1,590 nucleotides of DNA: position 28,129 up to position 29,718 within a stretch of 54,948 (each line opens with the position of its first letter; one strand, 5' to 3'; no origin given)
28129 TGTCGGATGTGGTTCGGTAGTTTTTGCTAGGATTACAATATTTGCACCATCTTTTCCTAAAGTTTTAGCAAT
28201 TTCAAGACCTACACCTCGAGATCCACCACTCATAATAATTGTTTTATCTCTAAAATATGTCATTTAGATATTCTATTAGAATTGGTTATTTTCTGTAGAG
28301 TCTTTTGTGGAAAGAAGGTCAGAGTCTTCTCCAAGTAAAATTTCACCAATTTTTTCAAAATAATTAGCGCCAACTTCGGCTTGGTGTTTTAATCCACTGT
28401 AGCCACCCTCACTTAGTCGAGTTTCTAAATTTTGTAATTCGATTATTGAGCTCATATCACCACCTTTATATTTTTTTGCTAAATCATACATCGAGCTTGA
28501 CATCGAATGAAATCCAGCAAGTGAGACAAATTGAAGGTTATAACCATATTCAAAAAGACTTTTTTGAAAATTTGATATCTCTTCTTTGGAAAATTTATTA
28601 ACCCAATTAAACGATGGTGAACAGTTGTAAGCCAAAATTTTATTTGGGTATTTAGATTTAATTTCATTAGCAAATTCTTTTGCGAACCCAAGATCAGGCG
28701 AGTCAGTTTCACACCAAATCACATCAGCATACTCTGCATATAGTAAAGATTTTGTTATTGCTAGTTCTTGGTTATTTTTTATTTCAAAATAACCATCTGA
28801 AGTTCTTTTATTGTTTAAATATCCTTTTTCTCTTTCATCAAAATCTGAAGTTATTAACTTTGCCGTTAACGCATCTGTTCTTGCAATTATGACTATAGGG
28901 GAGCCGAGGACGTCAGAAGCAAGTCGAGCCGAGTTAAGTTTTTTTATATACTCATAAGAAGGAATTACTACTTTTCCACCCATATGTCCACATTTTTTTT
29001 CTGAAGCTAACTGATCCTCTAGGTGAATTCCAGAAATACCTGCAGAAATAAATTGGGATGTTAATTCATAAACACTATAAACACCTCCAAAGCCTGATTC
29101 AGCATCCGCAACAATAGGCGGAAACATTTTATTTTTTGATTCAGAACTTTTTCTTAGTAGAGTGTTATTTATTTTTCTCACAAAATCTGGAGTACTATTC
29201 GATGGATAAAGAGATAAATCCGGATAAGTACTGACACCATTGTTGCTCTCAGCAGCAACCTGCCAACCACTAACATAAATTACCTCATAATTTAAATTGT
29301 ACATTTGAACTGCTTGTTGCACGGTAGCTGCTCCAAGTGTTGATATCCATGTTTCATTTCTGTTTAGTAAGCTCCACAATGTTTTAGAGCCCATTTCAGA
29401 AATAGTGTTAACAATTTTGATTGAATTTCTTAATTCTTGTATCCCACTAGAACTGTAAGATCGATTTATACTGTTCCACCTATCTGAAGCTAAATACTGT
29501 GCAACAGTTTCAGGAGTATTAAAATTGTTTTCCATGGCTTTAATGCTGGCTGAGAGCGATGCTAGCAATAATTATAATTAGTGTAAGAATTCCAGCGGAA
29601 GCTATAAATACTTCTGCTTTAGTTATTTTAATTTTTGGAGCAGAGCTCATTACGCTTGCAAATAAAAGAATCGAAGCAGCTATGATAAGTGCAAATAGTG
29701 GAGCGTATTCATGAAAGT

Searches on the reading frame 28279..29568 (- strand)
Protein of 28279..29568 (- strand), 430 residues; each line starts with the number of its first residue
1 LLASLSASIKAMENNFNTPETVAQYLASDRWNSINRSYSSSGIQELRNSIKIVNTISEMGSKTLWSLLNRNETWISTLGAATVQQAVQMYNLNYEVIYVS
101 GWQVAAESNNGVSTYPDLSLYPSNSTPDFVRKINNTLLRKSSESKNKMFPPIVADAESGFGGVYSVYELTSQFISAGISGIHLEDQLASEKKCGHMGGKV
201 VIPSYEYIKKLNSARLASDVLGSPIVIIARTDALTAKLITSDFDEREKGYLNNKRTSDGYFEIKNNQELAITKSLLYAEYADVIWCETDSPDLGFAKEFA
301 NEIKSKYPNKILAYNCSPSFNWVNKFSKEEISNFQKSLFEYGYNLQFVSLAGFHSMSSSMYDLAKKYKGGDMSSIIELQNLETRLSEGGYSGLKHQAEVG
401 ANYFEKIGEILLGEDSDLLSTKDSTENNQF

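Call 26: search_protein_families(library=ncbifam, max_evalue=1e-10, proteins=[window:28279-29568:-])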
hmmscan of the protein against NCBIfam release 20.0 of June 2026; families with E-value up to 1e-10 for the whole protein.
window:28279-29568:- (430 aa): 6 families
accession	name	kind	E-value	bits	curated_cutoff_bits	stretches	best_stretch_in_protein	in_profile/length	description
NF011645.0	PRK15063.1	equivalog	2.8e-159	530.6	562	1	19-430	11-428/430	isocitrate lyase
TIGR01346.1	isocit_lyase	equivalog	3.9e-128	428.1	275.9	2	21-250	4-251/527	isocitrate lyase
NF005074.0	PRK06498.1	equivalog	8.4e-41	140.1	446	2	151-241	180-271/531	isocitrate lyase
TIGR02317.1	prpB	equivalog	4.8e-21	75.2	354.4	1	67-241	8-162/285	methylisocitrate lyase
NF008455.0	PRK11320.1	equivalog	1.5e-18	67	353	1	71-243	17-171/295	methylisocitrate lyase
TIGR02319.1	CPEP_Pphonmut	equivalog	2.7e-13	49.8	420.05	1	151-234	79-159/294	carboxyvinyl-carboxyphosphonate phosphorylmutase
